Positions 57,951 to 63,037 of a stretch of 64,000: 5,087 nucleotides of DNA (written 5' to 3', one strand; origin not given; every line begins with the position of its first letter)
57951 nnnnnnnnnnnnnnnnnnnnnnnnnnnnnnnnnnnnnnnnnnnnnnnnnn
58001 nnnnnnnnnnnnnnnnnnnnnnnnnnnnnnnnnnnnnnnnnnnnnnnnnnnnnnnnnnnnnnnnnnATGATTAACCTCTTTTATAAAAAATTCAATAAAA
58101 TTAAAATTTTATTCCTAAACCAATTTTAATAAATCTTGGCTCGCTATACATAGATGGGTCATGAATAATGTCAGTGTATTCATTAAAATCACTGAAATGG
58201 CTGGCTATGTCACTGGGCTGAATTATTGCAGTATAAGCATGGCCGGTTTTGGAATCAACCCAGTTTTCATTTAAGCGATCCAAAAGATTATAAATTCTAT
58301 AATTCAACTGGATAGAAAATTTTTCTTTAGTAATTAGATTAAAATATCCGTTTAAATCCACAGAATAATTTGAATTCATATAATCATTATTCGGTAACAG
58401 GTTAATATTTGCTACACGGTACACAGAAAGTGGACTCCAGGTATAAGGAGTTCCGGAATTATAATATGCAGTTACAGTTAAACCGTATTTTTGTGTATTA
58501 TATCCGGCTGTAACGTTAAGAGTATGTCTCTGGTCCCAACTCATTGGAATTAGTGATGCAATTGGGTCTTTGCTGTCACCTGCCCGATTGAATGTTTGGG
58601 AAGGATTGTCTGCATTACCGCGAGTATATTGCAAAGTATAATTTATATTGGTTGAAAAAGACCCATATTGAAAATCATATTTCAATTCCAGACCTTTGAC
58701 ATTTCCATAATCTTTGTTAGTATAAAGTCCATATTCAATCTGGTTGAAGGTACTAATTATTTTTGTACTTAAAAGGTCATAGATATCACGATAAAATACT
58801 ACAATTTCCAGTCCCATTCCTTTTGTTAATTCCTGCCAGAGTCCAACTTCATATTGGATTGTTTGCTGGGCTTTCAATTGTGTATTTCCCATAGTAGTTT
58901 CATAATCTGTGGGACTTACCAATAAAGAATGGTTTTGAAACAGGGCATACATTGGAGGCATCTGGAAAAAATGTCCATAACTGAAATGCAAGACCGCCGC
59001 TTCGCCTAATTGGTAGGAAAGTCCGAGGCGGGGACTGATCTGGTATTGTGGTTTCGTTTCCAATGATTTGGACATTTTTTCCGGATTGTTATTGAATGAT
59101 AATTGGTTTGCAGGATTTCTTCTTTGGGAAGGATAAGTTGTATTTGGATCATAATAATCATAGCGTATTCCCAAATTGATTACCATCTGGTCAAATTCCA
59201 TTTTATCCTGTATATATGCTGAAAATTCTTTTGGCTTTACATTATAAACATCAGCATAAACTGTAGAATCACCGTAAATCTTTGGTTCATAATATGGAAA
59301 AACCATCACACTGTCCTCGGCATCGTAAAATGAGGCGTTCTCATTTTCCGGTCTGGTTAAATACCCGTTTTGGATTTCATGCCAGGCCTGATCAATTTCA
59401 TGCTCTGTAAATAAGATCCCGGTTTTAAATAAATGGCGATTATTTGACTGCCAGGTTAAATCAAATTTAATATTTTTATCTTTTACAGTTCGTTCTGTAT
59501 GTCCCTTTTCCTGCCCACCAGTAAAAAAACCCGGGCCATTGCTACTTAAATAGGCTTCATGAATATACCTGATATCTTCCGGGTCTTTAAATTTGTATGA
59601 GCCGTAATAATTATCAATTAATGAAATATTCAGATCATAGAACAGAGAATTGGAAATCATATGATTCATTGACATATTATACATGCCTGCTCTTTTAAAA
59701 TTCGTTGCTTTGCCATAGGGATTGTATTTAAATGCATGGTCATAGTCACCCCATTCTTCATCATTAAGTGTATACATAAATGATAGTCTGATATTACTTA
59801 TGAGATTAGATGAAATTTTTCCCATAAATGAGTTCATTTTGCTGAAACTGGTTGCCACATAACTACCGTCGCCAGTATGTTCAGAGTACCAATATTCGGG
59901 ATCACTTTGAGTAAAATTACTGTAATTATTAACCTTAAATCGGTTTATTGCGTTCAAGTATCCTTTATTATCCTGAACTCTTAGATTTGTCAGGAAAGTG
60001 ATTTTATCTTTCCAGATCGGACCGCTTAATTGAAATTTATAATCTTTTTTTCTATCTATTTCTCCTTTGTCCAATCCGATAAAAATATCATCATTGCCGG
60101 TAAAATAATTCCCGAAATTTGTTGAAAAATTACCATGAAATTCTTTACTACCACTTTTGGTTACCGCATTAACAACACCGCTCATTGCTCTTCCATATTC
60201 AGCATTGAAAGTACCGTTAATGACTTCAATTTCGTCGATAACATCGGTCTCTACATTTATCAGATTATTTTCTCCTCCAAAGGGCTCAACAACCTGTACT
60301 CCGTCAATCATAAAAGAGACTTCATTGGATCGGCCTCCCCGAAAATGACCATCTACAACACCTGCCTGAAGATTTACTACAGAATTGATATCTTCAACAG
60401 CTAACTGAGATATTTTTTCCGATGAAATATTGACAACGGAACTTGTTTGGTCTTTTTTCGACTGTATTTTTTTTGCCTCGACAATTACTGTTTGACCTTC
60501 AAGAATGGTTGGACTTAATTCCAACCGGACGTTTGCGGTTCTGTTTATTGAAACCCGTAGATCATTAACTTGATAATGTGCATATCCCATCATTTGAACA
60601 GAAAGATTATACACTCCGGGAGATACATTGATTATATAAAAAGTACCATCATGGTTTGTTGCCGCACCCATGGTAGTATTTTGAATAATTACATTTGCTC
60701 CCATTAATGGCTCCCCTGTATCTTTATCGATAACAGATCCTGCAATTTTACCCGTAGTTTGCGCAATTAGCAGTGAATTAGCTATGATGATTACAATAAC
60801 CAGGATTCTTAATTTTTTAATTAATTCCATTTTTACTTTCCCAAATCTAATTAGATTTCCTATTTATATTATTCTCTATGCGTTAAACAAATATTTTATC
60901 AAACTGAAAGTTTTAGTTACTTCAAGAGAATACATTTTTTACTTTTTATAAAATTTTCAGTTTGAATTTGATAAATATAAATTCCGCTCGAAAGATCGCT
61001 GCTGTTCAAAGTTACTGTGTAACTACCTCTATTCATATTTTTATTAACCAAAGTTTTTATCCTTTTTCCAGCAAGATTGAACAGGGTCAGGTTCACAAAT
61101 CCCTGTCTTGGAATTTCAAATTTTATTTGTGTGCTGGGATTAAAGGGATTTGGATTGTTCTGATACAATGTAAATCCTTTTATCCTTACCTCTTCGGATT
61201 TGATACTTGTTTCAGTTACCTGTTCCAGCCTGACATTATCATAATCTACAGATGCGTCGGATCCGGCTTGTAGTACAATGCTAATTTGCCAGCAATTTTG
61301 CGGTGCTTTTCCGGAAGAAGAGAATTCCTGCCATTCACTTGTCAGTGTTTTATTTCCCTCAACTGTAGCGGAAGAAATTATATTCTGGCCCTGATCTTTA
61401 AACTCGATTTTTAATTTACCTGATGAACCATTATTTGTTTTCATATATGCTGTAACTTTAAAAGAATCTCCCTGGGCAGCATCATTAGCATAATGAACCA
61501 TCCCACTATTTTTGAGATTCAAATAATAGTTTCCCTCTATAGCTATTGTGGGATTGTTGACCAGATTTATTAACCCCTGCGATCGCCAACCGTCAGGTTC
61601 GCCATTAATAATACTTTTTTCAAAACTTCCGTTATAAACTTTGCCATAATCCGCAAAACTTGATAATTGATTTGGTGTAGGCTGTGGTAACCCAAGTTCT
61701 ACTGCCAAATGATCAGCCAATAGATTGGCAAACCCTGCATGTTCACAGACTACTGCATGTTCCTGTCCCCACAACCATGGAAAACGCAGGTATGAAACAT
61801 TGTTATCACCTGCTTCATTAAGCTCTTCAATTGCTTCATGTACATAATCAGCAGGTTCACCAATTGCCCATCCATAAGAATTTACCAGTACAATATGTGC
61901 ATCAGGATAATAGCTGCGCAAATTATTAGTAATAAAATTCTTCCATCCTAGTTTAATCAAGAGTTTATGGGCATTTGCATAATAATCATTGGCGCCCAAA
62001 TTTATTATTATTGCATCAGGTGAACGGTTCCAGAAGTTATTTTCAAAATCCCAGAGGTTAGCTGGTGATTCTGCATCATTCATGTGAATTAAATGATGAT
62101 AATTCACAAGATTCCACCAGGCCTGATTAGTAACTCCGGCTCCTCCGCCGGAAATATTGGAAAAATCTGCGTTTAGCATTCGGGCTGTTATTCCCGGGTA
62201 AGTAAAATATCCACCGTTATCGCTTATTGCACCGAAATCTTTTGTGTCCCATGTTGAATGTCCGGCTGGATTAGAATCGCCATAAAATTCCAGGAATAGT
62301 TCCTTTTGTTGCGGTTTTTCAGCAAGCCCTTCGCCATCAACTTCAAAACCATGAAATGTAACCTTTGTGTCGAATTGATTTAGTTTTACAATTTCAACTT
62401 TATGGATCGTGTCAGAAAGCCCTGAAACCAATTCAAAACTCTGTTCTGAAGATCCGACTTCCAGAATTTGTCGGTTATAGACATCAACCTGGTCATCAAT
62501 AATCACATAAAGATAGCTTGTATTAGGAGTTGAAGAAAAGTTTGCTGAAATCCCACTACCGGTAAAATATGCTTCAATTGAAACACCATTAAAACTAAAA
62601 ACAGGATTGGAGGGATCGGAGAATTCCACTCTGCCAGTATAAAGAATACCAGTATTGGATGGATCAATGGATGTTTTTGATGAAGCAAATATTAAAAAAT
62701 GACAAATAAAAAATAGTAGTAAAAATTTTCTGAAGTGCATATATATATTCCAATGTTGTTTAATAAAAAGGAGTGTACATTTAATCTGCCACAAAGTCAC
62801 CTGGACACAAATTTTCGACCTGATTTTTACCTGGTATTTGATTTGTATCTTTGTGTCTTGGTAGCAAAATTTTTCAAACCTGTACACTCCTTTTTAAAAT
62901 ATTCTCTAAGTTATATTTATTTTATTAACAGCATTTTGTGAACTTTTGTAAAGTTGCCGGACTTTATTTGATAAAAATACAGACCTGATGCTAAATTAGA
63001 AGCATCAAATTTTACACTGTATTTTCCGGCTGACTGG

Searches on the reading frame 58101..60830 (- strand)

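Call 41: search_protein_families(library=ncbifam, proteins=[window:58101-60830:-], max_evalue=0.0001)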
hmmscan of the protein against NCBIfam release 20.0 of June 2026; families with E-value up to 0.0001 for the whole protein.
window:58101-60830:- (909 aa): 8 families
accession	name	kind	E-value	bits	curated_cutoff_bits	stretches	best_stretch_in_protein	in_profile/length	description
TIGR01779.1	TonB-B12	equivalog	1.4e-17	63.5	599.7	2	113-256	29-185/614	TonB-dependent vitamin B12 receptor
TIGR04056.1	OMP_RagA_SusC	subfamily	2.6e-13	49.2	368.25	1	28-158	2-125/981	SusC/RagA family TonB-linked outer membrane protein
NF052345.1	S_layer_anammox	exception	6.7e-13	46.9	1400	1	23-141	1309-1423/1596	Kustd1514 family S-layer glycoprotein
NF041535.1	TonB_rec_PqqU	equivalog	1.1e-09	37.2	1200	1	171-270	77-175/676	TonB-dependent receptor PqqU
TIGR01783.1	TonB-siderophor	subfamily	2.7e-09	36.2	223.5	1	131-241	5-126/649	TonB-dependent siderophore receptor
NF049946.1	TonB_dep_CU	exception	3.4e-08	32.3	700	0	527-736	392-575/683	TonB-dependent receptor, CU motif-type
NF010010.0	PRK13483.1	equivalog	1.5e-06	26.5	927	0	196-236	133-174/660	ligand-gated channel protein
NF007465.0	PRK10044.1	equivalog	2.9e-05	22.5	803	1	492-567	398-475/726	ferrichrome porin FhuA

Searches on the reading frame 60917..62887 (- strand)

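Call 41: search_protein_families(library=ncbifam, proteins=[window:60917-62887:-], max_evalue=0.0001)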
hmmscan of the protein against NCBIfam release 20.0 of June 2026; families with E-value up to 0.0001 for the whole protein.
window:60917-62887:- (656 aa): 4 families
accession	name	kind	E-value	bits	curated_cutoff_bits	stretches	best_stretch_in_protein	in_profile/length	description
NF042969.1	AcxyGlmanDactase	equivalog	2e-17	63.1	500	1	80-336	4-256/323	bifunctional acetylxylan esterase/glucomannan deacetylase AxeC2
TIGR04183.1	Por_Secre_tail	domain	1.8e-10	40.6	23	1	579-653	3-70/72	T9SS type A sorting domain-containing protein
NF038113.1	T9SSA_dep_M36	equivalog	2.9e-10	39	885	1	544-654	766-868/869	T9SS-dependent M36 family metallopeptidase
NF052323.1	T9SSA_dep_M6i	equivalog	5.4e-08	31.3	600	1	547-646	930-1029/1043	T9SS-dependent M6-like inactivated metalloprotease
